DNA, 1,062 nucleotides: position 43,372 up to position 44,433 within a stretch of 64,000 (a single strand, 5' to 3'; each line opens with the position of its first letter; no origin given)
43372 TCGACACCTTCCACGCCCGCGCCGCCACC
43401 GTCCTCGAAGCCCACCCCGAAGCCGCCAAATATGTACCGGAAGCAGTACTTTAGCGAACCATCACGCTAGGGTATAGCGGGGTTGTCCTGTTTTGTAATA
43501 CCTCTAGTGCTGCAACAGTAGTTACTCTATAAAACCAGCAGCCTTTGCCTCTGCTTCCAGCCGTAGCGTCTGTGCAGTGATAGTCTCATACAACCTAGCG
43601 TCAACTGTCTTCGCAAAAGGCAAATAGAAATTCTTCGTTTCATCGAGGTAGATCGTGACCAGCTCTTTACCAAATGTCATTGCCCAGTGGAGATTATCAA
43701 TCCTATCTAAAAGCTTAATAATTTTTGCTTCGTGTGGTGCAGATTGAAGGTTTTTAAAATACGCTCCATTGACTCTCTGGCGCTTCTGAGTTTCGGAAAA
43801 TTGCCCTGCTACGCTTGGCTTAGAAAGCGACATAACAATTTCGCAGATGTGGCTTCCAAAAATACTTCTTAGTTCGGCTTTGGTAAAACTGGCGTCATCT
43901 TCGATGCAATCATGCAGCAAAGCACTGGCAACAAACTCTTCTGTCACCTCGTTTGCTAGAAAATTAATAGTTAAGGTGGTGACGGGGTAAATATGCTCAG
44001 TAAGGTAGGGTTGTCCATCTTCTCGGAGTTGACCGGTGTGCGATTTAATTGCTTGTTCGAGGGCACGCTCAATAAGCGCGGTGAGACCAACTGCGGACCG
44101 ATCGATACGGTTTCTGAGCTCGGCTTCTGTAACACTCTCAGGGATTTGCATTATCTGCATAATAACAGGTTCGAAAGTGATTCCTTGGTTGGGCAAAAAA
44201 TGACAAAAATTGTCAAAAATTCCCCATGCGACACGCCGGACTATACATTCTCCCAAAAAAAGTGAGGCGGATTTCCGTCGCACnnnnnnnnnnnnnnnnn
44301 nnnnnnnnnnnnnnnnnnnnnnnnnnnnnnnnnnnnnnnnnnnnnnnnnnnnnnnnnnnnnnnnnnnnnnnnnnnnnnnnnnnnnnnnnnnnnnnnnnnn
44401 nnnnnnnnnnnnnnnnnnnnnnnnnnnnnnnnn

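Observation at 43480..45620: Low-GC (~45%) island inserted in the purine-biosynthesis locus encoding a standalone (p)ppGpp hydrolase and a Gpt-like PRTase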

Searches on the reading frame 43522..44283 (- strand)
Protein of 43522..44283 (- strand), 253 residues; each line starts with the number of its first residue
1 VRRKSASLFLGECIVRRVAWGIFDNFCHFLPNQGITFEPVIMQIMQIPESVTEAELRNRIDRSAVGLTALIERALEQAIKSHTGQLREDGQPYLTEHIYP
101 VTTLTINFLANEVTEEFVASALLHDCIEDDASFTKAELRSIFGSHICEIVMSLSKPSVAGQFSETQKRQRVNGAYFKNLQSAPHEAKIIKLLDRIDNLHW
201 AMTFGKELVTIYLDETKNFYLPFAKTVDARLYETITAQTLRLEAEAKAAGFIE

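Call 4: search_protein_families(library=pfam, proteins=[window:43522-44283:-], max_evalue=0.01)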
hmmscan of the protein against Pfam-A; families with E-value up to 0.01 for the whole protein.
window:43522-44283:- (253 aa): 2 families
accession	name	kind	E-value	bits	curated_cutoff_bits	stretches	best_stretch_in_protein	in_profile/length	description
PF13328.12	HD_4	-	2.2e-13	50.6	27.2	1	74-225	1-151/156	HD domain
PF01966.28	HD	-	0.0038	17.9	22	0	115-197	25-115/116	HD domain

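Call 8: find_homologous_proteins(query=window:43525-44160:-)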
Query seq(212 aa) (212 aa): 10 proteins with E <= 0.001 among 904 candidates.
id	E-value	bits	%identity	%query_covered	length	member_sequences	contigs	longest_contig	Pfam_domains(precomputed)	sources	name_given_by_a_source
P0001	5.6e-131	452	100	99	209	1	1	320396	PF13328.13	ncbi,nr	ncbi:MAG TPA: HD domain-containing protein [Candidatus Saccharimonadia bacterium]|nr:HD domain-conta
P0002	1.3e-60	222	53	98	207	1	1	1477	PF13328.13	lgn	-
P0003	7.3e-55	204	51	98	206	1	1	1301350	PF13328.13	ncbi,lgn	-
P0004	9.7e-52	194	49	98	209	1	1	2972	PF13328.13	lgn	-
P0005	1.3e-31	128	44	82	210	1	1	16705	PF13328.13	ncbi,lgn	-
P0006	1.0e-26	112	40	84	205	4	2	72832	PF13328.13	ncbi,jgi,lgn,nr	ncbi:MAG TPA: HD domain-containing protein [Candidatus Saccharimonadales bacterium]|jgi:GTP pyrophos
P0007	3.9e-24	104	37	75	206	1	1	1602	PF13328.13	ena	-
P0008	3.8e-18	84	38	84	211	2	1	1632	PF13328.13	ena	-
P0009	1.8e-16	79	35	85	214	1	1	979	PF13328.13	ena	-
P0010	6.7e-12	64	37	63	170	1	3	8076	PF13328.13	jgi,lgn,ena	-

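Call 9: find_encoding_contigs(protein=P0003, flank=8000, max_places=3)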
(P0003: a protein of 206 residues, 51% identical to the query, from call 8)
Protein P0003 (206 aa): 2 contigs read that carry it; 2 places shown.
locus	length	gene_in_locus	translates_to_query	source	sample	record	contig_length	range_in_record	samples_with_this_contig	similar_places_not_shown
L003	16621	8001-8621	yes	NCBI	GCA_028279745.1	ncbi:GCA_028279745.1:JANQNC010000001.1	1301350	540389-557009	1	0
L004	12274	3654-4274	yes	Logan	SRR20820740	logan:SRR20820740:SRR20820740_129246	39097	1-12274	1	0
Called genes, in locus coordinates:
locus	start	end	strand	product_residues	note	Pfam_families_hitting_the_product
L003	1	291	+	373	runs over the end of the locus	PF01734:Patatin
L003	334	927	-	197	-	PF04981:NMD3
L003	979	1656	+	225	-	-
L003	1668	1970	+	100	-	PF02150:Zn_ribbon_RPB9 (weak), PF01096:Zn_ribbon_TFIIS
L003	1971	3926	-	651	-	PF05362:Lon_C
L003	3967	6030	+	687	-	PF01751:Toprim, PF01131:Topoisom_bac, PF01396:Zn_ribbon_Top1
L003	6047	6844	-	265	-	PF07953:Toxin_R_bind_N (weak), PF13385:Laminin_G_3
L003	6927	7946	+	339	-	-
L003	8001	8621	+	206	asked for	PF13328:HD_4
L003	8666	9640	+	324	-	PF00294:PfkB, PF08543:Phos_pyr_kin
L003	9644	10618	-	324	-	PF01116:F_bP_aldolase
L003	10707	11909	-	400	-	PF00162:PGK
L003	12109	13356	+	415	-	PF08323:Glyco_transf_5, PF13439:Glyco_transf_4, PF13579:Glyco_trans_4_4, PF20706:GT4-conflict, PF00534:Glycos_transf_1, PF13692:Glyco_trans_1_4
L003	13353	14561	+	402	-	PF03065:Glyco_hydro_57, PF01522:Polysacc_deac_1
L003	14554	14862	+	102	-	-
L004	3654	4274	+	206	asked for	PF13328:HD_4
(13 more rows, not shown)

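Call 10: find_encoding_contigs(protein=P0006, flank=8000, max_places=3)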
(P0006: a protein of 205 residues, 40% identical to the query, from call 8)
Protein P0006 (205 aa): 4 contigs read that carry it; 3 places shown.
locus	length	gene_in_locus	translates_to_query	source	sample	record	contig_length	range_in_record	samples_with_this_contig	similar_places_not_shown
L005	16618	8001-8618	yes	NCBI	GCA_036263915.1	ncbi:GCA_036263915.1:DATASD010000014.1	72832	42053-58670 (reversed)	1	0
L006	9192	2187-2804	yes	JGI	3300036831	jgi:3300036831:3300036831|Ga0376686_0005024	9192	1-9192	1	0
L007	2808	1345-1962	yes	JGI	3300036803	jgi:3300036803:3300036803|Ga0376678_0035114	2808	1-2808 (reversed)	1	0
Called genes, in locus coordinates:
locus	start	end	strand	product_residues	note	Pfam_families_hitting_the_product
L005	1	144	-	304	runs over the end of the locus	PF09924:LPG_synthase_C (weak)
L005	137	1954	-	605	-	-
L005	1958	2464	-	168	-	PF01862:PvlArgDC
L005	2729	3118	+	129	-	PF00072:Response_reg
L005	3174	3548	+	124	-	PF00072:Response_reg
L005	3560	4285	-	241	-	-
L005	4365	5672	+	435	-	PF08245:Mur_ligase_M, PF02875:Mur_ligase_C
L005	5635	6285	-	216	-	PF01177:Asp_Glu_race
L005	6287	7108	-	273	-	PF00763:THF_DHG_CYH, PF02882:THF_DHG_CYH_C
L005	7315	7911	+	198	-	PF06941:NT5C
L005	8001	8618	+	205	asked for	PF13328:HD_4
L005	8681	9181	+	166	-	PF00293:NUDIX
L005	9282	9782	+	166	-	-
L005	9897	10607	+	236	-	PF02129:Peptidase_S15 (faint), PF12146:Hydrolase_4, PF12697:Abhydrolase_6, PF01738:DLH (faint)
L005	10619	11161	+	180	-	PF00293:NUDIX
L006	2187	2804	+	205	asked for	PF13328:HD_4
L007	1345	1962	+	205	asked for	PF13328:HD_4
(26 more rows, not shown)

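Call 11: find_encoding_contigs(protein=P0005, flank=8000, max_places=3)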
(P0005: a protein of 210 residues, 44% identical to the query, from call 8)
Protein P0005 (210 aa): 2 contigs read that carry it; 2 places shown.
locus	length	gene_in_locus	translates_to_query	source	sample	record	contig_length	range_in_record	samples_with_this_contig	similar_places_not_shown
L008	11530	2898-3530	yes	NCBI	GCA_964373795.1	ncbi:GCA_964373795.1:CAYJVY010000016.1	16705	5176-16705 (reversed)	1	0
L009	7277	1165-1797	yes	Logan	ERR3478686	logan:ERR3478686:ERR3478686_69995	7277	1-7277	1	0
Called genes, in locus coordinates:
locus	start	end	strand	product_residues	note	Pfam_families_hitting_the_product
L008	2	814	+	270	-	?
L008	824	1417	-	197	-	PF09335:VTT_dom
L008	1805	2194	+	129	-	PF01873:eIF-5_eIF-2B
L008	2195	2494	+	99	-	PF04242:DUF424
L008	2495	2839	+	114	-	PF01176:eIF-1a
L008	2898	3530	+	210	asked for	PF13328:HD_4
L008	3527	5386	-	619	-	PF00801:PKD (weak), PF18911:PKD_4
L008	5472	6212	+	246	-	PF00069:Pkinase (weak), PF01163:RIO1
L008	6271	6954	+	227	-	PF00230:MIP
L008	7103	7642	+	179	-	PF00013:KH_1 (weak), PF22675:KH-I_KHDC4-BBP (faint), PF21800:KH_KRR1_2nd, PF22891:KH_PNO1_2nd, PF00013:KH_1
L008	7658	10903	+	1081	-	PF14890:Intein_splicing, PF14528:LAGLIDADG_3 (faint), PF02518:HATPase_c (weak), PF13589:HATPase_c_3 (weak), PF09239:Topo-VIb_trans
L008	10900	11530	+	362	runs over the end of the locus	PF04406:TP6A_N, PF20768:Topo_VI_alpha, PF21180:TOP6A-Spo11_Toprim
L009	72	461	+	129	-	PF01873:eIF-5_eIF-2B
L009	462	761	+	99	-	PF04242:DUF424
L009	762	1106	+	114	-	PF01176:eIF-1a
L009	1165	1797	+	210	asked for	PF13328:HD_4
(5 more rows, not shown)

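Call 16: search_protein_families(library=ncbifam, proteins=[window:43522-44157:-], max_evalue=0.01)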
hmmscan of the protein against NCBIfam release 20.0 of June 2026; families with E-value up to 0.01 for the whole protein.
window:43522-44157:- (211 aa): 2 families
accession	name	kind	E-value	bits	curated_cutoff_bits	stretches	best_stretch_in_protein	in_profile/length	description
TIGR00691.1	spoT_relA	subfamily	8.4e-17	60.7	499.2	1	32-183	1-146/687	RelA/SpoT family protein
NF008303.0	PRK11092.1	equivalog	1.7e-10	39.7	947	1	29-183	23-171/702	bifunctional GTP diphosphokinase/guanosine-3',5'-bis pyrophosphate 3'-pyrophosphohydrolase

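Call 26: search_solved_structures(query=window:43522-44157:-, max_evalue=0.01, show_alignments=4)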
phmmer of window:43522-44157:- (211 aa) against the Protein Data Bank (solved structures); distinct sequences matched with E-value up to 0.01: 21.
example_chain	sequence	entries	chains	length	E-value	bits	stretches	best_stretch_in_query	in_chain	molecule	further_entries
3nqw_A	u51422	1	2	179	1.2e-10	44.7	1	31-201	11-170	CG11900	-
7qps_A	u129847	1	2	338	3.2e-09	40.1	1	36-186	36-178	ACT domain protein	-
4yf1_A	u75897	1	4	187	1e-08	38.5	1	29-156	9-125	Lmo0812 protein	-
7qpr_A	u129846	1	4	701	1.1e-08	38.4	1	36-186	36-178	ACT domain protein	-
6s2v_A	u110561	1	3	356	1.3e-08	38.1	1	27-184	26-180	(P)ppGpp synthetase I, SpoT/RelA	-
6s2t_A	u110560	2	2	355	1.3e-08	38.1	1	27-184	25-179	(P)ppGpp synthetase I, SpoT/RelA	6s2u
7ohg_A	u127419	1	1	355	1.3e-08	38.1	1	27-184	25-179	Guanosine-3',5'-bis(Diphosphate) 3'-pyrophosphohydrolase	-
9s6k_B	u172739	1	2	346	1.4e-08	38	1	27-183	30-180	GTP pyrophosphokinase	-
5xnx_A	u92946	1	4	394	1.6e-07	34.6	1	27-158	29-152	Bifunctional (p)ppGpp synthase/hydrolase RelA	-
8fr8_I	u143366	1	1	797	2e-07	34.3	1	27-158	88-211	GTP pyrophosphokinase RelA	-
1vj7_A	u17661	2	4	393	3.6e-07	33.5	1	27-184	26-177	Bifunctional RELA/SPOT | Bifunctional (p)ppGpp synthase/hydrolase RelA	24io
8acu_A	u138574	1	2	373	9.6e-07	32.1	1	27-183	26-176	GTP pyrophosphokinase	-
7oiw_A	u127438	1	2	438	1.1e-06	31.8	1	33-184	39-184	GTP pyrophosphokinase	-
6yxa_A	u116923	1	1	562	2.2e-06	30.9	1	27-183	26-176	GTP pyrophosphokinase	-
6yvc_A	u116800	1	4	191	4.5e-06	29.9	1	70-175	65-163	Bifunctional (P)ppGpp synthetase/guanosine-3',5'-bis(Diphosphate) 3'-pyrophosphohydrolase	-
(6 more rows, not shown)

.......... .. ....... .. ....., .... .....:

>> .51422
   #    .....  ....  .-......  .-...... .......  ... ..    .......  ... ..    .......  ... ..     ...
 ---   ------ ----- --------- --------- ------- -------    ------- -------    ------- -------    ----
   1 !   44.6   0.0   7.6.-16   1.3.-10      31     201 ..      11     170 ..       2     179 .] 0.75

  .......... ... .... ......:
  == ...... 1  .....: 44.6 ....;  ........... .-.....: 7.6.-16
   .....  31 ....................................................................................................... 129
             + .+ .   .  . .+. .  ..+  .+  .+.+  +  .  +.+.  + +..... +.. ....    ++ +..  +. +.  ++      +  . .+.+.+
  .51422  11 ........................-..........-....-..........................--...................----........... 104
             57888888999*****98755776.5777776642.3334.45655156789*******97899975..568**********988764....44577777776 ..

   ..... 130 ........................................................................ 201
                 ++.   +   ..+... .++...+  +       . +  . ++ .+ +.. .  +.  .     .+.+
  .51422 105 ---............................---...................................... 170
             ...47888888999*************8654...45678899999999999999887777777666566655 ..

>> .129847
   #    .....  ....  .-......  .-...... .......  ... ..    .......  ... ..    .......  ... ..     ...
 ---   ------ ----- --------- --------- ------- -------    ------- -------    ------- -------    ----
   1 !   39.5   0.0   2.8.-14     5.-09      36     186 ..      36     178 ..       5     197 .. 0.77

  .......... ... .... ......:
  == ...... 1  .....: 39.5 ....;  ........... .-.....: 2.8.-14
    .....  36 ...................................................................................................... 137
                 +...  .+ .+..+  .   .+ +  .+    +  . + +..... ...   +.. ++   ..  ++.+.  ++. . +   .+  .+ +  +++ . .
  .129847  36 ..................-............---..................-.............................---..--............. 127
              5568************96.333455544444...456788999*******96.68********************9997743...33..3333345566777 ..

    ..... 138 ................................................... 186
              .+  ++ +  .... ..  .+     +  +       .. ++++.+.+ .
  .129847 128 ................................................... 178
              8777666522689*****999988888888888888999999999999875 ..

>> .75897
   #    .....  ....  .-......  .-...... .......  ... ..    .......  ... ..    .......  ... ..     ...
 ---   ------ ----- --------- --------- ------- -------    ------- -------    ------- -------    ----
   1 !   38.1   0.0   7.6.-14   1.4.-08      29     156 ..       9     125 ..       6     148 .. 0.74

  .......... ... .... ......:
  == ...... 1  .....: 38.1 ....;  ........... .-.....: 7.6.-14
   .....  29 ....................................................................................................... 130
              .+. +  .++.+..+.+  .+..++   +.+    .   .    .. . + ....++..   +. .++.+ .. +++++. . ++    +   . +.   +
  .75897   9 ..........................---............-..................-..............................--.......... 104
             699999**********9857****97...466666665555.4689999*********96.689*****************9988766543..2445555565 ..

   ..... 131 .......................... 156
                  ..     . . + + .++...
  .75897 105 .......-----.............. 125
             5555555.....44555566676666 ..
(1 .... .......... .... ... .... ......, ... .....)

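Call 60: predict_structure(alignment_id=A2)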
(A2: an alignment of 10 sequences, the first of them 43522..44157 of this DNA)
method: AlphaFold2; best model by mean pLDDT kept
length: 211 residues; sequences in the alignment: 10
mean_pLDDT: 95.9   pTM: 0.92
mean pLDDT of the five models: 95.9, 95.5, 95.4, 95.0, 94.9
residues with pLDDT >= 90: 194; 70-90: 16; 50-70: 1; < 50: 0
segments of 3 or more residues with pLDDT < 50: none
pLDDT, mean of each block of 10 residues (from residue 1): 88 98 98 98 95 98 97 98 96 98 98 89 88 96 98 97 94 97 98 98 97 88
secondary structure, 60 per line:
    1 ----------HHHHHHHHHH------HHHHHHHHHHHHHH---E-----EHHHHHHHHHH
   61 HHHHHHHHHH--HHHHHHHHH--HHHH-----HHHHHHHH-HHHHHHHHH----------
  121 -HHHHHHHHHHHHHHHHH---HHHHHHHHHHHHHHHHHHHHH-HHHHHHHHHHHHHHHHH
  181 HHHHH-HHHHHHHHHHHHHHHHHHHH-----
elements in order: H11-20 H27-40 H51-70 H73-81 H84-87 H93-100 H102-110 H122-138 H142-162 H164-185 H187-206
